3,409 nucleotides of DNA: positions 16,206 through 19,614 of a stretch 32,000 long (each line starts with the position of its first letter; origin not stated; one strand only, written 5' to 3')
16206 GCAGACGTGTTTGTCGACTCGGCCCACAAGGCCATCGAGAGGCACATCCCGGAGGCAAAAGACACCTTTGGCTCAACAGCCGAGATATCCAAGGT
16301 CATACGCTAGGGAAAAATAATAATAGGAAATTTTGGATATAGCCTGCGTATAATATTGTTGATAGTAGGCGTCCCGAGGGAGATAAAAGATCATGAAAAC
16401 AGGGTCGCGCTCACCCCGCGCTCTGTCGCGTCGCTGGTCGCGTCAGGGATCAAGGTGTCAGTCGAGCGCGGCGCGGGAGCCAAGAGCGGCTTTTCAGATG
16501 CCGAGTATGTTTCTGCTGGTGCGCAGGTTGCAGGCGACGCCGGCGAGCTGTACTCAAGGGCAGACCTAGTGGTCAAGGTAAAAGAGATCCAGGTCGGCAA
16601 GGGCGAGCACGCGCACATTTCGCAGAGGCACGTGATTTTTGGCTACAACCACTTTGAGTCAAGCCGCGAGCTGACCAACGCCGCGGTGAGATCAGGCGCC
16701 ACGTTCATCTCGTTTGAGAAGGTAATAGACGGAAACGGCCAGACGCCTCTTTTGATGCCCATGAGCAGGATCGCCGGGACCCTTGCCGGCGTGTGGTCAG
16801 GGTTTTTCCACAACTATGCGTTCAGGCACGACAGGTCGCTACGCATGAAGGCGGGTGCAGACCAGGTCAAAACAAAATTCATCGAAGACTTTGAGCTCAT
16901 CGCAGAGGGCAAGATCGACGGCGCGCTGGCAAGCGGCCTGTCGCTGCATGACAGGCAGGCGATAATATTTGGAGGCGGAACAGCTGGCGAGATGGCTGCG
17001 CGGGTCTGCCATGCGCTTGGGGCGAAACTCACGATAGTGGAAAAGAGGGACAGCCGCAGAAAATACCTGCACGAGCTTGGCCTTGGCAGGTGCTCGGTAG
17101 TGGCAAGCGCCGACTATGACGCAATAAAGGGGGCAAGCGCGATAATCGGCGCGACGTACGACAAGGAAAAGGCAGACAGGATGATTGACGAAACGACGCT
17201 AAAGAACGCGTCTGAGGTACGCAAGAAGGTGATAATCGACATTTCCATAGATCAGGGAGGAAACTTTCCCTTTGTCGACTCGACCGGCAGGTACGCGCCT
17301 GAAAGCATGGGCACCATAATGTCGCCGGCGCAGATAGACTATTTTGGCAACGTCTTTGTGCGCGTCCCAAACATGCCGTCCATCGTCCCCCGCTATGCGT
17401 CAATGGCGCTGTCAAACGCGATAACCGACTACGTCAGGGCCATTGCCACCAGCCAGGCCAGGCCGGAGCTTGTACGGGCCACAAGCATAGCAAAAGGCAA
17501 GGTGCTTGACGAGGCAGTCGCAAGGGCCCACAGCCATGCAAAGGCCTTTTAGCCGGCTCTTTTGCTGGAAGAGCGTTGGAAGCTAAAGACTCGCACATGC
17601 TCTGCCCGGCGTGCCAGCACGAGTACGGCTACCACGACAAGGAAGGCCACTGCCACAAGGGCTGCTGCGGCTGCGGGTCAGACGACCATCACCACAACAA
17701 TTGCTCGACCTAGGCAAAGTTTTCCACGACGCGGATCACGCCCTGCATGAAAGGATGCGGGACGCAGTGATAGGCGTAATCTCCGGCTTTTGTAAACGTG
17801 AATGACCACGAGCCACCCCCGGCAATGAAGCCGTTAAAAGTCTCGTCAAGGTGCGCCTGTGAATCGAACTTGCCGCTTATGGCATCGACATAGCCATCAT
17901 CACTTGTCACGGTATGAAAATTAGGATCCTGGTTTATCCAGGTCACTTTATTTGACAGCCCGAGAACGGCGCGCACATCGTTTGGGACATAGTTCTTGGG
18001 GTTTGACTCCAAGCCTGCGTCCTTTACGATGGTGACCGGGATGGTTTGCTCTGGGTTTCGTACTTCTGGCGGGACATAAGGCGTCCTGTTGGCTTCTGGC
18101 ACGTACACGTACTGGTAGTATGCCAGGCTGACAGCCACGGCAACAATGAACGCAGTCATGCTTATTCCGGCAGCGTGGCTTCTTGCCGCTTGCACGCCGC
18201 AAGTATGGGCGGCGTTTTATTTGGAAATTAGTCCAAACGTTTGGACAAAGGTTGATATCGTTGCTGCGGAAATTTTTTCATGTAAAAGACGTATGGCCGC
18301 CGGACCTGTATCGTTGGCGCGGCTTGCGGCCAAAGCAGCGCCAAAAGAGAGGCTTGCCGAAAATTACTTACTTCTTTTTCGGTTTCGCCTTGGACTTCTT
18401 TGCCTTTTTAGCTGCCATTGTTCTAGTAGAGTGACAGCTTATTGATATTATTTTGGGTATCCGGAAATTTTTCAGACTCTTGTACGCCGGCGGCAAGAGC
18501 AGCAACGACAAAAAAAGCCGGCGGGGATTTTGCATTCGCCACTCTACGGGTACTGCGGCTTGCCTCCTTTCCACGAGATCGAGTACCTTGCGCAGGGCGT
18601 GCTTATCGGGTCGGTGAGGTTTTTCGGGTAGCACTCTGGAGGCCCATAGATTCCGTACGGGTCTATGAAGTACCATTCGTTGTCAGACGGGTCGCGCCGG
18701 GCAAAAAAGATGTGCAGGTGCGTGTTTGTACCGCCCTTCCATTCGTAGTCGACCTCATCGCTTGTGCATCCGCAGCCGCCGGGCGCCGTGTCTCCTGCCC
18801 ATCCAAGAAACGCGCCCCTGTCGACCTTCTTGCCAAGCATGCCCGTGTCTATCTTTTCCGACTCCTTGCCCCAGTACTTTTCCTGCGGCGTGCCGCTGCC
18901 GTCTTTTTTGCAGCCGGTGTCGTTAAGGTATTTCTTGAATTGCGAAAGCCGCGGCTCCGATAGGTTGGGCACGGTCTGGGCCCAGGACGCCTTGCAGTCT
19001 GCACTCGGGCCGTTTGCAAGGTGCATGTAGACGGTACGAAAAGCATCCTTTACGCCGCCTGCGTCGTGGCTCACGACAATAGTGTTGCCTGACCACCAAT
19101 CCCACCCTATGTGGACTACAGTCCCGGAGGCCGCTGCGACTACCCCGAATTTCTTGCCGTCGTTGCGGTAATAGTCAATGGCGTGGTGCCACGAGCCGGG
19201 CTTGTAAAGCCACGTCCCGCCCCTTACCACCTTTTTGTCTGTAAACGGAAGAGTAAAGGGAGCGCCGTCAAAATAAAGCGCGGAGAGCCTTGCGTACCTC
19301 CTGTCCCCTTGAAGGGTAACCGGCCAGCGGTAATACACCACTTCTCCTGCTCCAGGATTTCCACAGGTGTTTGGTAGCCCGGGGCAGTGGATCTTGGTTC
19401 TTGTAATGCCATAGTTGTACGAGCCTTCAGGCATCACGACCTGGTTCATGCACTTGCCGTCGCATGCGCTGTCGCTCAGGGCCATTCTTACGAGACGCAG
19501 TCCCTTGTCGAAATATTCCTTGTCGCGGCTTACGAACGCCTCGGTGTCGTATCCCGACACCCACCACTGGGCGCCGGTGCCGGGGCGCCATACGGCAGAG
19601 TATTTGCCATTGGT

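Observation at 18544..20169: Cysteine-rich M23 metallopeptidase fused to five 46-aa Trp-rich repeats in an archaeal context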

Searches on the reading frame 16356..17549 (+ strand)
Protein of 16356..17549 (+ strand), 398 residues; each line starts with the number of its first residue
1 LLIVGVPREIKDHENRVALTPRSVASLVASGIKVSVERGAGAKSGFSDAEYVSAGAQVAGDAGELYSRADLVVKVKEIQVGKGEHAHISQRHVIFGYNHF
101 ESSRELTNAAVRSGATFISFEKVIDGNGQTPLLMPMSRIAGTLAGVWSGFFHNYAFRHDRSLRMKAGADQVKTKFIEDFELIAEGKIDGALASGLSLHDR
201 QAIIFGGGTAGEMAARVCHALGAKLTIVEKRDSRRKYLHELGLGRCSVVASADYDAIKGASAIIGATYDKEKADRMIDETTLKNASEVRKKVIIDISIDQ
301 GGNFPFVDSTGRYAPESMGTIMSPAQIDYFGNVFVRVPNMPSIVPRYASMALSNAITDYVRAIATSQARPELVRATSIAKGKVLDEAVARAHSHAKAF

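Call 9: search_protein_families(library=pfam, proteins=[window:16356-17549:+], max_evalue=0.001)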
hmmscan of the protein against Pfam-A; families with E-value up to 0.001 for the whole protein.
window:16356-17549:+ (398 aa): 3 families
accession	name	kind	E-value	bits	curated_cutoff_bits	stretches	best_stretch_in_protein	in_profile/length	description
PF05222.21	AlaDh_PNT_N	-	1.8e-38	132.3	30.4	1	5-140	1-136/136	Alanine dehydrogenase/PNT, N-terminal domain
PF01262.27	AlaDh_PNT_C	-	9.1e-23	81.2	23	1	189-381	17-203/214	Alanine dehydrogenase/PNT, C-terminal domain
PF03486.20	HI0933_like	-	4e-05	23.6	50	1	201-255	2-57/244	HI0933-like protein Rossmann domain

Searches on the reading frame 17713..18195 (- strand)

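Call 9: search_protein_families(library=pfam, proteins=[window:17713-18195:-], max_evalue=0.001)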
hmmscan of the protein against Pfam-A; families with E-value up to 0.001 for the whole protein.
window:17713-18195:- (161 aa): 2 families
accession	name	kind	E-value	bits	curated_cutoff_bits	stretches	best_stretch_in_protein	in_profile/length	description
PF00127.26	Copper-bind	-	8.8e-11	42.5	21.2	1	67-156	12-98/99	Copper binding proteins, plastocyanin/azurin family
PF13473.12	Cupredoxin_1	-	0.00026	21.4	27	1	59-154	30-102/104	Cupredoxin-like domain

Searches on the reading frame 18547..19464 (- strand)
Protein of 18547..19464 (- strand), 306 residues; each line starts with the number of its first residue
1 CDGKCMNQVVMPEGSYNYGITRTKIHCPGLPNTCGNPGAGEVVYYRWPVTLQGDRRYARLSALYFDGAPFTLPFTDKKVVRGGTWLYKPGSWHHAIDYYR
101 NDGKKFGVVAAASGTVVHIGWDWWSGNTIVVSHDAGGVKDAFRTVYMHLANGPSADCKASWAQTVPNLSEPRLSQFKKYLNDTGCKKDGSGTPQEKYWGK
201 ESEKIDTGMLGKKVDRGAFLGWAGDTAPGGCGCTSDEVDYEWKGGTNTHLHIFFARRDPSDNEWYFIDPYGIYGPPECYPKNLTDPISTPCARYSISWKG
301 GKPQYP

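Call 87: search_protein_representatives(protein=window:18547-19464:-)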
Query: 306 residues. Proteins with E-value up to 0.001 (for the whole library): 209; up to 1e-10: 154; up to 1e-30: 56. The best 150 are listed.
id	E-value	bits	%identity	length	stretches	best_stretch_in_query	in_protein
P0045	7.2e-109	380.3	58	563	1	1-306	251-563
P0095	4.8e-101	354.6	54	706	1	1-306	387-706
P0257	1.5e-99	349.7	54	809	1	1-306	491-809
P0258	2.7e-97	342.3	54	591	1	1-305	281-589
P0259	9.6e-97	340.5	54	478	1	1-306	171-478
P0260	2.3e-96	339.2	54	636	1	1-306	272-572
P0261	8.0e-95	334.1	49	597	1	1-306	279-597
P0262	2.0e-92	326.2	51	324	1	5-306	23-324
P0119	4.2e-92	325.2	54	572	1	1-306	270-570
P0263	2.5e-91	322.7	47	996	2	1-306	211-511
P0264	2.1e-90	319.6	59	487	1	45-306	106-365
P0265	8.4e-89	314.3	53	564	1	13-305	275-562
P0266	1.1e-87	310.6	51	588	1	3-306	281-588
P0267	1.0e-85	304.2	52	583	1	1-306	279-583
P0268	7.3e-85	301.4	51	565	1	9-306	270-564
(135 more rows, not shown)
